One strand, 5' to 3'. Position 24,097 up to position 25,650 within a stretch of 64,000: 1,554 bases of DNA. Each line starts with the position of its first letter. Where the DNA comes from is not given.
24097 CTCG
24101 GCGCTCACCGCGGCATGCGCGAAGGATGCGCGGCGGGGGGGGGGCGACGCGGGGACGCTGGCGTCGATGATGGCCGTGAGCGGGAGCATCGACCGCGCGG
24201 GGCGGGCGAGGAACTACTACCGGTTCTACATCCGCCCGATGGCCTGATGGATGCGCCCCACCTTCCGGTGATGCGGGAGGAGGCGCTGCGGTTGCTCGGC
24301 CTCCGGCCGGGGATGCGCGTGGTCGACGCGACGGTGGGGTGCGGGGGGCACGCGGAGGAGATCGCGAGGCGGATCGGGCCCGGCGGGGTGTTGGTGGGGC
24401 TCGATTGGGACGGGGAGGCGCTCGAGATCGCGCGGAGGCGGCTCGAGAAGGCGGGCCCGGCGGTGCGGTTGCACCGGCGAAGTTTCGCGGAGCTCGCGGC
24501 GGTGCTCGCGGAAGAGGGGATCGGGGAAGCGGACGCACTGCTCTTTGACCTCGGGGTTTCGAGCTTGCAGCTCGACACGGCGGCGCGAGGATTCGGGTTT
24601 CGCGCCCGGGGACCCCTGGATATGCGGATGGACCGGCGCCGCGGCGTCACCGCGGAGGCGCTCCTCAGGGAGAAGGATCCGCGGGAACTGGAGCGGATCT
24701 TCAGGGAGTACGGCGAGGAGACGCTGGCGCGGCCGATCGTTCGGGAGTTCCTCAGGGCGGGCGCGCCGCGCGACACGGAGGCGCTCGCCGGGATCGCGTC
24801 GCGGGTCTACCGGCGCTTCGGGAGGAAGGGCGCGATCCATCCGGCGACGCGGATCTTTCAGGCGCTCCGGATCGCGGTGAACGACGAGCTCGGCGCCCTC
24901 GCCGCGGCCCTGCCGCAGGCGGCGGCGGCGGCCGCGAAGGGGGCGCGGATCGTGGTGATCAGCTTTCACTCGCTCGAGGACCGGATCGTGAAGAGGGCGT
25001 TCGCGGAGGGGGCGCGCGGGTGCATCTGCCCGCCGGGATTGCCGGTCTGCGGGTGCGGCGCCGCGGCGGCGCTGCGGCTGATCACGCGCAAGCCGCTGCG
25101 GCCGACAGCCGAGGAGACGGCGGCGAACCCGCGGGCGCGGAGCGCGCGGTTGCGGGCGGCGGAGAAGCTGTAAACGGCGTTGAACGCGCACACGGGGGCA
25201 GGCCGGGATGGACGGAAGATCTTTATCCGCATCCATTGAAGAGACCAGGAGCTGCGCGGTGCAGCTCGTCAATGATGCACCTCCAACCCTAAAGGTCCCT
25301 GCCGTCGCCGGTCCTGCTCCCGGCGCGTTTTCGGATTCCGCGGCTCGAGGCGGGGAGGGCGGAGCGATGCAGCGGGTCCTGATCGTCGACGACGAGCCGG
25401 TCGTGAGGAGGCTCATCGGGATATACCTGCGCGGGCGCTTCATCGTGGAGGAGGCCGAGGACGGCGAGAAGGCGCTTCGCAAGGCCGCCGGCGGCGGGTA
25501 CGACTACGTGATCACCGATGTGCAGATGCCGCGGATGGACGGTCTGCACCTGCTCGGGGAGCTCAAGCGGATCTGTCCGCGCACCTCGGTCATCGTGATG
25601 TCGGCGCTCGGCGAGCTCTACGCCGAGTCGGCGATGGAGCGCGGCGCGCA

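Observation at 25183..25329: ~147-nt rod-shaped RNA with a central bubble inside the dcw operon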

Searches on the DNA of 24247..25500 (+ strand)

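Call 6: search_rna_families(source=window, start=25000, end=25500, threshold=evalue, max_evalue=10, show_alignments=5)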
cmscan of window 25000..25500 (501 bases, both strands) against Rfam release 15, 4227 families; matches with E-value up to 10: 4.
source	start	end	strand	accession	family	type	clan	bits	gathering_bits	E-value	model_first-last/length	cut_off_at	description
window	25000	25038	+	RF01540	TB11Cs4H2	Gene; snRNA; snoRNA; HACA-box;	-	17.7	50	0.76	25-64/64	5'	Trypanosomatid snoRNA TB11Cs4H2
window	25238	25317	-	RF02463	Ms_AS-1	Gene; sRNA;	-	14.5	37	2.7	1-98/98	no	Mycobacterium sRNA Ms_AS-1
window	25242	25322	+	RF02202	UCA1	Gene; lncRNA;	-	11.2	80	4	1-75/75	no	Urothelial cancer associated 1 conserved region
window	25328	25339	-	RF02914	DUF805b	Cis-reg;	CL00115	10.6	35.6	5.5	6-17/35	no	DUF805b RNA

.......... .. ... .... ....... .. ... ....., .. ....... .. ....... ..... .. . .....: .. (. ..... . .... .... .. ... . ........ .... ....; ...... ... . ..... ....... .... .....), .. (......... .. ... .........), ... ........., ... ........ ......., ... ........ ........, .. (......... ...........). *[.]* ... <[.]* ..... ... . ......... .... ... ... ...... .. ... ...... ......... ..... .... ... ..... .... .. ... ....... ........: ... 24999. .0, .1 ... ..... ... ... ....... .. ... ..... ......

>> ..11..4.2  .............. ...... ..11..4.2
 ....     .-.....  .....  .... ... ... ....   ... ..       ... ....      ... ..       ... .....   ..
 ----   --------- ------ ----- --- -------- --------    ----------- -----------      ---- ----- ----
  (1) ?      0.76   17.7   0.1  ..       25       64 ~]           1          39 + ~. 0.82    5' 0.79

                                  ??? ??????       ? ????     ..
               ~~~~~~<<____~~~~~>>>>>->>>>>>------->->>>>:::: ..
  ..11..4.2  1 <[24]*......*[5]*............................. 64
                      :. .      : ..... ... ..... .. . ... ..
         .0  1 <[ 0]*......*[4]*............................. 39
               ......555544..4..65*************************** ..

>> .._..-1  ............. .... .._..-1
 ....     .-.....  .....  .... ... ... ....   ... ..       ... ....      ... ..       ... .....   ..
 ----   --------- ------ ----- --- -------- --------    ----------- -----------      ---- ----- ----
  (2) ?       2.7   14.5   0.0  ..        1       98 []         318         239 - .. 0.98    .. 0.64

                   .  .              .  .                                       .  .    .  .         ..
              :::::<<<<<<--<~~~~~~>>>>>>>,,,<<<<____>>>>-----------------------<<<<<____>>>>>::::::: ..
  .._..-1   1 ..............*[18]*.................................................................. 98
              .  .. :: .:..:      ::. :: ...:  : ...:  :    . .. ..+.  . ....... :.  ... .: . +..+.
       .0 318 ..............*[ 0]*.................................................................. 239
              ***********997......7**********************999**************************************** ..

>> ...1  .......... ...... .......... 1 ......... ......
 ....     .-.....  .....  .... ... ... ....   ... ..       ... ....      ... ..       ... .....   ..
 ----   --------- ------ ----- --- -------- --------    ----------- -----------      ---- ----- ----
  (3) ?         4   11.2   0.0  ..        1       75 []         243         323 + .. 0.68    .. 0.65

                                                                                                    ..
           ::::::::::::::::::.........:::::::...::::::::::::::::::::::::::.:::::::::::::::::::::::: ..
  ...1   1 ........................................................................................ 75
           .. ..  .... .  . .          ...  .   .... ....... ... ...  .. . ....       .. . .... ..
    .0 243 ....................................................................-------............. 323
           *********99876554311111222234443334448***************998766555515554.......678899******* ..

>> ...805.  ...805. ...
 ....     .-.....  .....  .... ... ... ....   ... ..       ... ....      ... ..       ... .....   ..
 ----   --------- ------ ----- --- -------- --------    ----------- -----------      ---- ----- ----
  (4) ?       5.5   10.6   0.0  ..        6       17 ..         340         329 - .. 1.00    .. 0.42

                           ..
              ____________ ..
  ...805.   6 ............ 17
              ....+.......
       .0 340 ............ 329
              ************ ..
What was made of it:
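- On 6S RNA: cmscan of 25000-25500 at E <= 10 lists four chance hits and none is 6S (call 6).
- Closest known: 6S RNA. Different: No model match at E <= 10 (call 6).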

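Call 30: build_rna_model(alignment_id=A3, structure=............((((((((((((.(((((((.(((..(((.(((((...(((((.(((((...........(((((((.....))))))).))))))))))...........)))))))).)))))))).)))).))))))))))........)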
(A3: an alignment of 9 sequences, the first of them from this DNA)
Model R1 built from alignment A3 (9 sequences, 154 columns); structure: as given.
model positions 147; base pairs 47; branch points 0; effective number of sequences 1.26; information 0.59 bits per position. Calibrated on 0.2 Mb of random sequence (short: E-values are rough).
structure used (alignment columns):
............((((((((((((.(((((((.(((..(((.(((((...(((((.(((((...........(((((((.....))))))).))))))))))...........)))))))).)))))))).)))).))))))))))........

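Call 31: search_with_rna_model(model_id=R1, sources=[window, L001, L002, L003, L004, L005, L006, L007, L008, L009, L010, L011, L012, L013, L014, L015, L016, L017, L018, L019, L020, L021, L022, L023, L024, L025, L026, L027, L028, L029, L030, L031, L032, L033, L034, L035, L036, L037, L038, L039, L040, L041, L042, L043, L044, L045, L046, L047, L048, L049, L050, L051, L052, L053, L054, L055, L056, L057, L058, L059, L060, L061, L062, L063, L064, L065, L066, L067, L068, L069, L070, L071, L072, L073, L074, L075, L076, L077, L078, L079, L080, L081, L082, L083, L084, L085, L086, L087, L088, L089, L090, L091, L092, L093, L094, L095], max_evalue=1, make_alignment=true)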
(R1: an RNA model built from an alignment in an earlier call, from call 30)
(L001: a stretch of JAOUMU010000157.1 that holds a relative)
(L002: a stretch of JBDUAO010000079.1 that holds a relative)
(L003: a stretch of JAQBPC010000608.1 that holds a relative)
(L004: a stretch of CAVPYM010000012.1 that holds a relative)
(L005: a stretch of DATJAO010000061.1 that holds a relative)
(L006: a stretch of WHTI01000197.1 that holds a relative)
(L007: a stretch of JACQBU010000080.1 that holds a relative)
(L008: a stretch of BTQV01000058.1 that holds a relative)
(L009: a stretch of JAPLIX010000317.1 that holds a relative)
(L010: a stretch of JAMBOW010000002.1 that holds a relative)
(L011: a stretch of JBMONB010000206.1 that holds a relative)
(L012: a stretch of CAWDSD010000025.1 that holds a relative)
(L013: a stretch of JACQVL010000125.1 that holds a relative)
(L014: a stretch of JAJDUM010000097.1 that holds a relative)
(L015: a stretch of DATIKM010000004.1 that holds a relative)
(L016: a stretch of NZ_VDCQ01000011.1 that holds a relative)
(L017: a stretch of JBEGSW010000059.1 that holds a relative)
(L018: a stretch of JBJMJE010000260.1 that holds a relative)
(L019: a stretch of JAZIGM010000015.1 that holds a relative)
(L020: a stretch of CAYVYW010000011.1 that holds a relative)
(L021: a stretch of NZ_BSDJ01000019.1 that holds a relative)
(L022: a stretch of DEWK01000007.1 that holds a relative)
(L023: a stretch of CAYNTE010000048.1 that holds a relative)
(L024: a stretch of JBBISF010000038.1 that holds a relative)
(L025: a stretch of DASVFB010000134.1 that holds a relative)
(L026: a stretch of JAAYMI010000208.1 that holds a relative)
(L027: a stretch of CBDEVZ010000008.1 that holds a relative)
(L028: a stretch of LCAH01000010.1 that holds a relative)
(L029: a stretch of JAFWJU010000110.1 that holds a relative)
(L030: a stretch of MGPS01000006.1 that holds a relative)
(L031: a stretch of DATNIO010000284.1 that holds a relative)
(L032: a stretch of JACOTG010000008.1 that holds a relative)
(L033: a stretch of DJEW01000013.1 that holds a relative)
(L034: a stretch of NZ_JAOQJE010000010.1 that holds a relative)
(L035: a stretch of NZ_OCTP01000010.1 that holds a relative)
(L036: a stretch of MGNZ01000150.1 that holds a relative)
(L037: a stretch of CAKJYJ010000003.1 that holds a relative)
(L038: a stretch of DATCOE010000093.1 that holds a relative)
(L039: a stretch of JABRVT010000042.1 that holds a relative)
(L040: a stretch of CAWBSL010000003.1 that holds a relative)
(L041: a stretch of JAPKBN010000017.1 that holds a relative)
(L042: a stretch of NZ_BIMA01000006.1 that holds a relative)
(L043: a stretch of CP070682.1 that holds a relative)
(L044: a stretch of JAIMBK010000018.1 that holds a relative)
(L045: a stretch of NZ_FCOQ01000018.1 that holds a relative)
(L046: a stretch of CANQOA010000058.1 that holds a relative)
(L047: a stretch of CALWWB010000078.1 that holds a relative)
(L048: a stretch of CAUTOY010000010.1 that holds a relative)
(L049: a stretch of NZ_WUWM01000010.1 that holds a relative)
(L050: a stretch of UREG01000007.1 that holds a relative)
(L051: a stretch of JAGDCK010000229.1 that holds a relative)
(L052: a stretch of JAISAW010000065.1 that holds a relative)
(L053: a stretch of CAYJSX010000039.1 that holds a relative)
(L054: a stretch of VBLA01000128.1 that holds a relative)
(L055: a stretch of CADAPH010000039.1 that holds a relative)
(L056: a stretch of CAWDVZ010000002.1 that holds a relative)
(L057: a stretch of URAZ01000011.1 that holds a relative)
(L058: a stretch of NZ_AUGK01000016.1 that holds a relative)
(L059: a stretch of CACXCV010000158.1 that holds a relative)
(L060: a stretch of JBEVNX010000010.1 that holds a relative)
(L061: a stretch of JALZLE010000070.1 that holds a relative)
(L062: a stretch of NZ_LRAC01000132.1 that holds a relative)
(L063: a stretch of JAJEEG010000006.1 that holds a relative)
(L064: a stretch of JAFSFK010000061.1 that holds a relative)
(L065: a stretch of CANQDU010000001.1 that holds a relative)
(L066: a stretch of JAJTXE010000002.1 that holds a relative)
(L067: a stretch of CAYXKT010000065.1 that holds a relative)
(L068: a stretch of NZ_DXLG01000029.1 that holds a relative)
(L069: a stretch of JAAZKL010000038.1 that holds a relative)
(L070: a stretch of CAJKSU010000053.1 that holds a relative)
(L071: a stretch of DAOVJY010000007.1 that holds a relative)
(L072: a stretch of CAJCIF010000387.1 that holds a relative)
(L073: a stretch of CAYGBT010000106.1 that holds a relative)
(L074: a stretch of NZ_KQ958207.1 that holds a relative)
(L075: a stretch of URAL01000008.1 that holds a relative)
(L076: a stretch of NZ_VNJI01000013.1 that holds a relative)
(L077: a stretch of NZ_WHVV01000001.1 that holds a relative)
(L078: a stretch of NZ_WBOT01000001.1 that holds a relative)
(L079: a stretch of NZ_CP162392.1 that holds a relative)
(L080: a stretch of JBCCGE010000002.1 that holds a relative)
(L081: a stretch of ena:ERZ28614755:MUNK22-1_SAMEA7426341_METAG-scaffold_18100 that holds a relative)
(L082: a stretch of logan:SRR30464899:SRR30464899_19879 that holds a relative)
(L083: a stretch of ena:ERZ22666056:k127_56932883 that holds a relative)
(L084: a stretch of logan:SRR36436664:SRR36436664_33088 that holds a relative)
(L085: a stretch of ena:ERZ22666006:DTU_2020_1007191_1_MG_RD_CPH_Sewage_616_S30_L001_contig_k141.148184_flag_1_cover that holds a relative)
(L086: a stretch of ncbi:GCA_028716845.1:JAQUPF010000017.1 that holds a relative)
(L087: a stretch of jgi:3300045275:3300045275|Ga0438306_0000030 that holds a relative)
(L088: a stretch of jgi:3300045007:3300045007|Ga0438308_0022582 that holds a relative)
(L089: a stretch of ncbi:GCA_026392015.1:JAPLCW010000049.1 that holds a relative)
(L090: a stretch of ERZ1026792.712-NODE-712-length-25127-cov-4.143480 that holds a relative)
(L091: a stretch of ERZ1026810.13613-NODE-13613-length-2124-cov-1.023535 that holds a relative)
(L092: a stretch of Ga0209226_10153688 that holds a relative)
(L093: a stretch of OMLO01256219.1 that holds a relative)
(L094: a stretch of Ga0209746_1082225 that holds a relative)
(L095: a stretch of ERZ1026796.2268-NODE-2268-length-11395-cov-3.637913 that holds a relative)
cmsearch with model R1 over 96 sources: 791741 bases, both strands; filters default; matches with E-value up to 1: 30.
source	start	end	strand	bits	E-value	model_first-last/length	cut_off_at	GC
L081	1730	1877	+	160.6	5.6e-32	1-147/147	no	0.61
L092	283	429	-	154.9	9.9e-31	1-147/147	no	0.57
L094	130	276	+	154.9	9.9e-31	1-147/147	no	0.57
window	25183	25329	+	154.8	1e-30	1-147/147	no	0.63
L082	3940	4086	+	154.6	1.1e-30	1-147/147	no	0.57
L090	750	897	+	154.3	1.3e-30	1-147/147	no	0.63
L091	1014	1161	-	154.3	1.3e-30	1-147/147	no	0.63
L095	5096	5243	-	154.3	1.3e-30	1-147/147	no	0.63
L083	3939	4086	+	153.7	1.8e-30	1-147/147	no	0.64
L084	3307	3454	+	153.7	1.8e-30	1-147/147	no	0.64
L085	3939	4086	+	153.7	1.8e-30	1-147/147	no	0.64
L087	3906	4053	+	129.4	3.6e-25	1-147/147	no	0.57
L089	2385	2531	+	127.6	8.8e-25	1-147/147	no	0.52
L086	3929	4073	+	111.3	3.2e-21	1-147/147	no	0.63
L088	3906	3998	+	67.8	9.6e-12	1-92/147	3'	0.55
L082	3942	4087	-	26.3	0.011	1-147/147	no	0.58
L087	3907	4054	-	25.7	0.015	1-147/147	no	0.57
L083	3941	4088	-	24.5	0.027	1-147/147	no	0.62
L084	3309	3456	-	24.5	0.027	1-147/147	no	0.62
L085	3941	4088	-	24.5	0.027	1-147/147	no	0.62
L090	752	899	-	22.2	0.085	1-147/147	no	0.61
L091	1012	1159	+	22.2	0.085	1-147/147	no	0.61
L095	5094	5241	+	22.2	0.085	1-147/147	no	0.61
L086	3930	4076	-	20.7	0.18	1-147/147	no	0.63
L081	1732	1879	-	20.6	0.19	1-147/147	no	0.62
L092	281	427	+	19.6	0.32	1-147/147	no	0.57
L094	132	278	-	19.6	0.32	1-147/147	no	0.57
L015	8028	8093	+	18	0.71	1-147/147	no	0.74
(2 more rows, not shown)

Alignment A4: 30 matches aligned to the model, 236 columns, each read 5' to 3' on its own strand. Consensus structure (alignment columns), stored with it:
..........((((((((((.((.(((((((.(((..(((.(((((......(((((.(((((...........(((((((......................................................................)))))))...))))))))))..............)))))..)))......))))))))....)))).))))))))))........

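Call 35: search_with_rna_model(model_id=R1, sources=[window, L081, L082, L083, L090, L092, L086, L087, L089, L096, L097, L098, L099, L100], max_evalue=0.000001, make_alignment=true)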
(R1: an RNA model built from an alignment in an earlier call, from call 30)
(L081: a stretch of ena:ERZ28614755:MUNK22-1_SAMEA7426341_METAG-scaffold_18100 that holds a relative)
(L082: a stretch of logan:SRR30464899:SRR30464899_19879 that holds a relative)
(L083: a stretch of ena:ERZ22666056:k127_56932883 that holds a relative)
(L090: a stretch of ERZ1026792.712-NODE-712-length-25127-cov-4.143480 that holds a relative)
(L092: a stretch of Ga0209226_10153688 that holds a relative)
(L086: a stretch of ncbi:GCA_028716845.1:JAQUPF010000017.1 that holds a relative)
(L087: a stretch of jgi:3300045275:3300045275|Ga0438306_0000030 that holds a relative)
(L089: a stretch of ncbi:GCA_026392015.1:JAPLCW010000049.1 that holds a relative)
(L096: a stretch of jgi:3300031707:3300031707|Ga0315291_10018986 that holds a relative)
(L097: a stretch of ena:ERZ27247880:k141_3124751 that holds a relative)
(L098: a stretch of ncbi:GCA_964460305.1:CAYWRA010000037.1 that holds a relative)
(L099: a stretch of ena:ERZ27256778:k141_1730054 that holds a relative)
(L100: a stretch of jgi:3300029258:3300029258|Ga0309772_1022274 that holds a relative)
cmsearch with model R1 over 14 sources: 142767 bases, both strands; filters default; matches with E-value up to 0.000001: 12.
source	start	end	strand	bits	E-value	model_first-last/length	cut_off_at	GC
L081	1730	1877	+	160.6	1e-32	1-147/147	no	0.61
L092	283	429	-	154.9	1.8e-31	1-147/147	no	0.57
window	25183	25329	+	154.8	1.8e-31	1-147/147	no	0.63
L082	3940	4086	+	154.6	2e-31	1-147/147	no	0.57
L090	750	897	+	154.3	2.4e-31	1-147/147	no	0.63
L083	3939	4086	+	153.7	3.2e-31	1-147/147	no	0.64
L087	3906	4053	+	129.4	6.5e-26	1-147/147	no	0.57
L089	2385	2531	+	127.6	1.6e-25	1-147/147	no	0.52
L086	3929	4073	+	111.3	5.8e-22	1-147/147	no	0.63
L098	2077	2223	+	90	2.6e-17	1-147/147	no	0.52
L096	4070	4217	+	88.9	4.3e-17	1-147/147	no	0.53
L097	2293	2440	+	88.9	4.3e-17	1-147/147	no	0.53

Alignment A5: 12 matches aligned to the model, 155 columns, each read 5' to 3' on its own strand. Consensus structure (alignment columns), stored with it:
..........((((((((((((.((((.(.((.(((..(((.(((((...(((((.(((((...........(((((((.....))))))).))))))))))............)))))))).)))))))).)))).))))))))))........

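Call 48: search_dna_similar(query=window:25183-25329:+, collection=plasmids, mode=distant, max_evalue=0.01)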
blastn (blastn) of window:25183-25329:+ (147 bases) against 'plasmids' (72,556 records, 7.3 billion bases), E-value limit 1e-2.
No match.

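Call 49: search_dna_similar(query=window:25183-25329:+, collection=phages, mode=distant, max_evalue=0.01)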
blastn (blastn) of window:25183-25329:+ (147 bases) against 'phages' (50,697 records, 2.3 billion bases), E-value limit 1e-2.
No match.
